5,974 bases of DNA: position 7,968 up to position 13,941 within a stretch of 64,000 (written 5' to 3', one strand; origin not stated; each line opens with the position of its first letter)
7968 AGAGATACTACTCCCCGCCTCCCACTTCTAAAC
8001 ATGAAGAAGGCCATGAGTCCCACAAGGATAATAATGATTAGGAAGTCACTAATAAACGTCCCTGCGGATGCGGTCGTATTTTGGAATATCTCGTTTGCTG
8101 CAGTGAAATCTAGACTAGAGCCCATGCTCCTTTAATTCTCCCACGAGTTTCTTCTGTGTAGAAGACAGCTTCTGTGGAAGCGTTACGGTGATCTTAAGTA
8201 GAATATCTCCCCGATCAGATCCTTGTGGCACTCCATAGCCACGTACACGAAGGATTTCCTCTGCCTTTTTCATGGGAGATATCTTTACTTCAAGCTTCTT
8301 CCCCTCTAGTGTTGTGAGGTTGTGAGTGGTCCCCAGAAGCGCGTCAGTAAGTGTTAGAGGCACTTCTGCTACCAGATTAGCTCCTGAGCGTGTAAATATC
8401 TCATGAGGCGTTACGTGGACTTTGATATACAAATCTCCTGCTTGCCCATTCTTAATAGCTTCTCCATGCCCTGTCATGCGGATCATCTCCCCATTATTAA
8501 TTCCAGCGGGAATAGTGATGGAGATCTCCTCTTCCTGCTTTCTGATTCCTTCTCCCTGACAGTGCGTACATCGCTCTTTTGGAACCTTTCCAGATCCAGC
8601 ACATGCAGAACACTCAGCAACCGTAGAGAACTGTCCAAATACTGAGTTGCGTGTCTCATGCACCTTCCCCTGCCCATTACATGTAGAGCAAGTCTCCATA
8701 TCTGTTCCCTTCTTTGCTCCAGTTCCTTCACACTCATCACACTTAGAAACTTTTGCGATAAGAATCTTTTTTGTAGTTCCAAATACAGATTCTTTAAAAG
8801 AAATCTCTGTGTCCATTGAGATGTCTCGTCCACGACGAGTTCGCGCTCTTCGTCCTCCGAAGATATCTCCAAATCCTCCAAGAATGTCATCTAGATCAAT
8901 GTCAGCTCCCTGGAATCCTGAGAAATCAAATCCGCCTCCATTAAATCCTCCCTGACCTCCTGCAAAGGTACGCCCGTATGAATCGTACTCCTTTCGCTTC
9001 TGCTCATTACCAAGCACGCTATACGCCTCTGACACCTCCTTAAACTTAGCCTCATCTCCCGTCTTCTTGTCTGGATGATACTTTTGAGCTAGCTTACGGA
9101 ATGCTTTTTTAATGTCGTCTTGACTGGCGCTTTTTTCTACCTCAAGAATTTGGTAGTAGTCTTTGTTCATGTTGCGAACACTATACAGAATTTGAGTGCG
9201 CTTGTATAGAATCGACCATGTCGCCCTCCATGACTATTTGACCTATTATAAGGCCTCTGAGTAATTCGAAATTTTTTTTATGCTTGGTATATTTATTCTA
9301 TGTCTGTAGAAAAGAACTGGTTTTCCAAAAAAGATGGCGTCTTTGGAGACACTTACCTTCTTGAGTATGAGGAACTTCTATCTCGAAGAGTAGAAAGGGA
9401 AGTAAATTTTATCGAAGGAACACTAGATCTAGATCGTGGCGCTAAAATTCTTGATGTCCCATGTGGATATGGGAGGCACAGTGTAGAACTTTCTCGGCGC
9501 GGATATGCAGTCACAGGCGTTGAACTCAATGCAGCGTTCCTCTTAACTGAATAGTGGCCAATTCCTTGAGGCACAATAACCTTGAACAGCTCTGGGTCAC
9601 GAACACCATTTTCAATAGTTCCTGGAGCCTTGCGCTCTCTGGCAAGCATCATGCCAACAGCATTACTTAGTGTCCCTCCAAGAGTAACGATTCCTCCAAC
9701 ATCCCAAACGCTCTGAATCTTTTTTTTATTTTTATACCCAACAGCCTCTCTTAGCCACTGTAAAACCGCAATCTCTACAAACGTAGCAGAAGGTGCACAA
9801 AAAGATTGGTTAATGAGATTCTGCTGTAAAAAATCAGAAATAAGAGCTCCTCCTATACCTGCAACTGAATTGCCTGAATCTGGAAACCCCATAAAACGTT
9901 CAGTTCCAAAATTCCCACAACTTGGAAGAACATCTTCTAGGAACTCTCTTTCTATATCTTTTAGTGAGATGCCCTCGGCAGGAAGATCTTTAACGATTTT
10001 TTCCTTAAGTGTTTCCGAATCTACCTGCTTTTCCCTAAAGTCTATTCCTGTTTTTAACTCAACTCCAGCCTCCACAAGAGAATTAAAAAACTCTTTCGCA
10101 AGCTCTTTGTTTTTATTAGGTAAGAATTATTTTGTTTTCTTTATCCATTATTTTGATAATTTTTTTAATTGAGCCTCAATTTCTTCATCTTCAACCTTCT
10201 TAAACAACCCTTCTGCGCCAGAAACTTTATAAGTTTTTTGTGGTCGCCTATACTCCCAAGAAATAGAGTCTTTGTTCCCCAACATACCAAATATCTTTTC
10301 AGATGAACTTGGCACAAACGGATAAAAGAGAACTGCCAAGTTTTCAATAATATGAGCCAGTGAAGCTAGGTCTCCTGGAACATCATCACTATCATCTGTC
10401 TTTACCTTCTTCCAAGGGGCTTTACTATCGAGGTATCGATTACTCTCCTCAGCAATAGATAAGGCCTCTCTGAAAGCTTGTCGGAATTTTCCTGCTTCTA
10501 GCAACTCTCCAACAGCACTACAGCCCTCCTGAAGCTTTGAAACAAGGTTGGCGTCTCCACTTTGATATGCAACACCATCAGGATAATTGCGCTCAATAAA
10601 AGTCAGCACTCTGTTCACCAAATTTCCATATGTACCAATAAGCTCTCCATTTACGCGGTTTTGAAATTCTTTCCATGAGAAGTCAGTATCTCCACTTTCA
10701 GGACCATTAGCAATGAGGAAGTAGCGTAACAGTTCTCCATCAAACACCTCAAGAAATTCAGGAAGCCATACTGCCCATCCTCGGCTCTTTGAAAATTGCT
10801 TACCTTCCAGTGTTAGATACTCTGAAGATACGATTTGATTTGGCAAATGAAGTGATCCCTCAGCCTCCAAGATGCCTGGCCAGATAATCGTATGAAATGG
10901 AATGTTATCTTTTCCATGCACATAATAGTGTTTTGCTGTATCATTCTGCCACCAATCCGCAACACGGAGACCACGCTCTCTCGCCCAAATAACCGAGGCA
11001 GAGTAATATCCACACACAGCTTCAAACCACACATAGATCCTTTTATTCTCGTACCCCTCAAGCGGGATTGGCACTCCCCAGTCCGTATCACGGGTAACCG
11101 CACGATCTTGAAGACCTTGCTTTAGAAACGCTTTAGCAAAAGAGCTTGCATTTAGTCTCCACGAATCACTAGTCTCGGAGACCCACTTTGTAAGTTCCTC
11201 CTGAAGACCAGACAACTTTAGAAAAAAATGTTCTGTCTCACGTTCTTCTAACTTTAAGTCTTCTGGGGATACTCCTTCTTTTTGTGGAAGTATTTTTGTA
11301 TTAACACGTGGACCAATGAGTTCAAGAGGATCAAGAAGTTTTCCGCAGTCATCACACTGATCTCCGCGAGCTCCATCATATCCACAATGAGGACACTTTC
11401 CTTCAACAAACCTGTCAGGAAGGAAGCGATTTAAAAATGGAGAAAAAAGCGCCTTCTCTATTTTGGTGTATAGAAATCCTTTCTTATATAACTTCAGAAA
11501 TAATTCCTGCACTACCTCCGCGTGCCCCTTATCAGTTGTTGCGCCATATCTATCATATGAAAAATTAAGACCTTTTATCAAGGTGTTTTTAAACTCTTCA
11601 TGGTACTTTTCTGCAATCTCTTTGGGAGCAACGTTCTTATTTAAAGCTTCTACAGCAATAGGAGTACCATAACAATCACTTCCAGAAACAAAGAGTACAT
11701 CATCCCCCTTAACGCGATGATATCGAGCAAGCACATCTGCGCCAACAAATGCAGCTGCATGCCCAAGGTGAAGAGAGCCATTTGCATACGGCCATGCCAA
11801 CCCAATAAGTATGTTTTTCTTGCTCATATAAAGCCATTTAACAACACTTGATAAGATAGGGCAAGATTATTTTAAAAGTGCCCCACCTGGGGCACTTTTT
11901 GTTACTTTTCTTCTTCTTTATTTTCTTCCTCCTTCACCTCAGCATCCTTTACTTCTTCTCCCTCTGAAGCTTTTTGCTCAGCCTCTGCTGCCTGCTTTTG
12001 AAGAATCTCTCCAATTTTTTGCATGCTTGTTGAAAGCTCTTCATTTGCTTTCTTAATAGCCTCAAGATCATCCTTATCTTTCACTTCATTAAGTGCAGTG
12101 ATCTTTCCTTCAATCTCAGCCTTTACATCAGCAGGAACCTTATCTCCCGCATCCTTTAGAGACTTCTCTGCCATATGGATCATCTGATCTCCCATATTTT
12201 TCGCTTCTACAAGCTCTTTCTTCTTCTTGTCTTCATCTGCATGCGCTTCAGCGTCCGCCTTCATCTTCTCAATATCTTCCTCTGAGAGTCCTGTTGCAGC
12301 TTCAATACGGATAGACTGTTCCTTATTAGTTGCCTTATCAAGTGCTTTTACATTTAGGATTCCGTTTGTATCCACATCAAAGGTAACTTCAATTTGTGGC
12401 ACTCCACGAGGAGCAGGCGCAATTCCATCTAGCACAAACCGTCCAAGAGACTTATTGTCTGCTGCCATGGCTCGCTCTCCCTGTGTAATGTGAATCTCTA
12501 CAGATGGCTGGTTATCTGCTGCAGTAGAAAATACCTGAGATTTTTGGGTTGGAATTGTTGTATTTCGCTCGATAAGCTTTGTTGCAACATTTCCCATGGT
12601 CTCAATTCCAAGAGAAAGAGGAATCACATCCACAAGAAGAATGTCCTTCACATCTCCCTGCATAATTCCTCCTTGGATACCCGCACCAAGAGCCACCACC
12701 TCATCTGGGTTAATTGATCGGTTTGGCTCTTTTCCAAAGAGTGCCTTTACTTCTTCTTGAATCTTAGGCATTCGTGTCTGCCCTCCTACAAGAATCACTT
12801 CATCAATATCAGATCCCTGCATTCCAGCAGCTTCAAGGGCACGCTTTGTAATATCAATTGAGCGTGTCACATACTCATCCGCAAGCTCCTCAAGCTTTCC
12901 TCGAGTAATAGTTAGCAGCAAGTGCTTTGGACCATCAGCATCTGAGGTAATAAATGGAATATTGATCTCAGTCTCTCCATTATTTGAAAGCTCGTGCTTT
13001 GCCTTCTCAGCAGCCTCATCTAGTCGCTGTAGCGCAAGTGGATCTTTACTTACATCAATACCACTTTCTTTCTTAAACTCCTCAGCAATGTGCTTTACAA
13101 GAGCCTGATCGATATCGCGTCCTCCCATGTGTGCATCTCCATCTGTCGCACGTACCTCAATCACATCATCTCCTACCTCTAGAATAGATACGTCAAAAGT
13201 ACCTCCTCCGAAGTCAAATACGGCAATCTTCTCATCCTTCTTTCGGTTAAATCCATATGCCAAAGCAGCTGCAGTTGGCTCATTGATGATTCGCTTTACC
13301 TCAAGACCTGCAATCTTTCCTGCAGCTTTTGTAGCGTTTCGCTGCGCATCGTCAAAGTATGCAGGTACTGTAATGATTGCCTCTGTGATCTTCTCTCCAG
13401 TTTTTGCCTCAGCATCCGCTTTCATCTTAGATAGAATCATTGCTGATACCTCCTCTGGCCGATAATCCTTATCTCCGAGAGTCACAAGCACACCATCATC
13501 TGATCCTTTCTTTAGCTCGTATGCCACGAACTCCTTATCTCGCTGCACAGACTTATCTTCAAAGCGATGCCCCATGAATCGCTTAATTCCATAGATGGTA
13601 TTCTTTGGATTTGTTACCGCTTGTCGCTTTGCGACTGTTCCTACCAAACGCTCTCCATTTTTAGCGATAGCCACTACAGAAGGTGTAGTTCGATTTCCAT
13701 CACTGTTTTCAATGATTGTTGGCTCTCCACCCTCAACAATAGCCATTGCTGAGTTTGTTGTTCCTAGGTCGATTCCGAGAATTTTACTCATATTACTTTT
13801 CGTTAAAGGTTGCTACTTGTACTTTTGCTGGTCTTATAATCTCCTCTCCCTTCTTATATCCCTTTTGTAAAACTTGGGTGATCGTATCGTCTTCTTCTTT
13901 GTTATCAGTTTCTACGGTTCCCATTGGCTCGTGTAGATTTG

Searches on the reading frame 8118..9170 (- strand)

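Call 20: search_protein_families(library=pfam, proteins=[window:8118-9170:-], max_evalue=0.001)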
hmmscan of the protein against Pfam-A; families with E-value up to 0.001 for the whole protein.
window:8118-9170:- (351 aa): 3 families
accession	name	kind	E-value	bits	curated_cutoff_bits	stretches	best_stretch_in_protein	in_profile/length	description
PF01556.23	DnaJ_C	-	4.4e-39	134.4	26.6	1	117-332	1-152/152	DnaJ C terminal domain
PF00226.36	DnaJ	-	4.1e-24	84.9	27.8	1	4-63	1-63/63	DnaJ domain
PF00684.25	DnaJ_CXXCXGXG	-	1.5e-15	57.7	32.7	1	144-208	1-65/65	DnaJ central domain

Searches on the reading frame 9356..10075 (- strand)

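Call 20: search_protein_families(library=pfam, proteins=[window:9356-10075:-], max_evalue=0.001)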
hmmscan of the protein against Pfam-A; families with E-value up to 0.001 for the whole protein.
window:9356-10075:- (240 aa): 1 family
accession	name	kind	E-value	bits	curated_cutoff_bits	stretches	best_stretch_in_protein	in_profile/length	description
PF00282.25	Pyridoxal_deC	-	1.1e-07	31.4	27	1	23-184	4-165/375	Pyridoxal-dependent decarboxylase conserved domain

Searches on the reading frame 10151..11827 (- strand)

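Call 20: search_protein_families(library=pfam, proteins=[window:10151-11827:-], max_evalue=0.001)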
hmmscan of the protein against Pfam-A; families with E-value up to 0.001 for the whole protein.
window:10151-11827:- (559 aa): 5 families
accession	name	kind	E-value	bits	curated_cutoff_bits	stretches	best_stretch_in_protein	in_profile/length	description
PF09334.17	tRNA-synt_1g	-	3.7e-135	451.1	20.1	1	6-408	1-391/391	tRNA synthetases class I (M)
PF00133.28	tRNA-synt_1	-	5.8e-21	75.2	22.7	1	8-257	27-246/414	tRNA synthetases class I (I, L, M and V)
PF19303.5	Anticodon_3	-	2.4e-14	53.9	23.5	1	416-556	2-146/152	Anticodon binding domain of methionyl tRNA ligase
PF01406.26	tRNA-synt_1e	-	8.4e-11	42.2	27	1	15-123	19-125/301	tRNA synthetases class I (C) catalytic domain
PF08264.19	Anticodon_1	-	2.9e-08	34.1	25.1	1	425-530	1-106/148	Anticodon-binding domain of tRNA ligase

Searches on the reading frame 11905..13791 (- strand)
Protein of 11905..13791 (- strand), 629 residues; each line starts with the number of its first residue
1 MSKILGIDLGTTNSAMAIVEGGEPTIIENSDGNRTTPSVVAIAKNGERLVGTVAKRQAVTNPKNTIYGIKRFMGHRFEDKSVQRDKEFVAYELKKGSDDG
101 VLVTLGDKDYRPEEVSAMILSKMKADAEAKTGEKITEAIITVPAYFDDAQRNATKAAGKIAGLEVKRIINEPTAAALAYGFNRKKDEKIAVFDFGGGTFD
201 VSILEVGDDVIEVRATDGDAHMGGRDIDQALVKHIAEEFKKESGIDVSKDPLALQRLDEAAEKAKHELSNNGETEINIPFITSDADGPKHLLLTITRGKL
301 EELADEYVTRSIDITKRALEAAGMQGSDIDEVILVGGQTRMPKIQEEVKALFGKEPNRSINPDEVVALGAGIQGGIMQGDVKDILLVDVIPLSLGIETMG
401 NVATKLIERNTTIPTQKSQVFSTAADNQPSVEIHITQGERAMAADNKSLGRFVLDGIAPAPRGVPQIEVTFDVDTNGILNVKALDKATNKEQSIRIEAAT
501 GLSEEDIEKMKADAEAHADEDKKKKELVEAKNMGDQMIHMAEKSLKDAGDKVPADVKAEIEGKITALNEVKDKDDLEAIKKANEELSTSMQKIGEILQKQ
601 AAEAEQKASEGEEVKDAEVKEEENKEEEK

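Call 20: search_protein_families(library=pfam, proteins=[window:11905-13791:-], max_evalue=0.001)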
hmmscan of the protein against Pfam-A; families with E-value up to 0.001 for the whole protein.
window:11905-13791:- (629 aa): 2 families
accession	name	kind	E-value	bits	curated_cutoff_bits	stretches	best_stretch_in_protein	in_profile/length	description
PF00012.26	HSP70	-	1.9e-245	816.1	20.6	1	4-596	1-596/599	Hsp70 protein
PF06723.19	MreB_Mbl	-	4e-15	55.9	27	1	119-372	77-317/327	MreB/Mbl protein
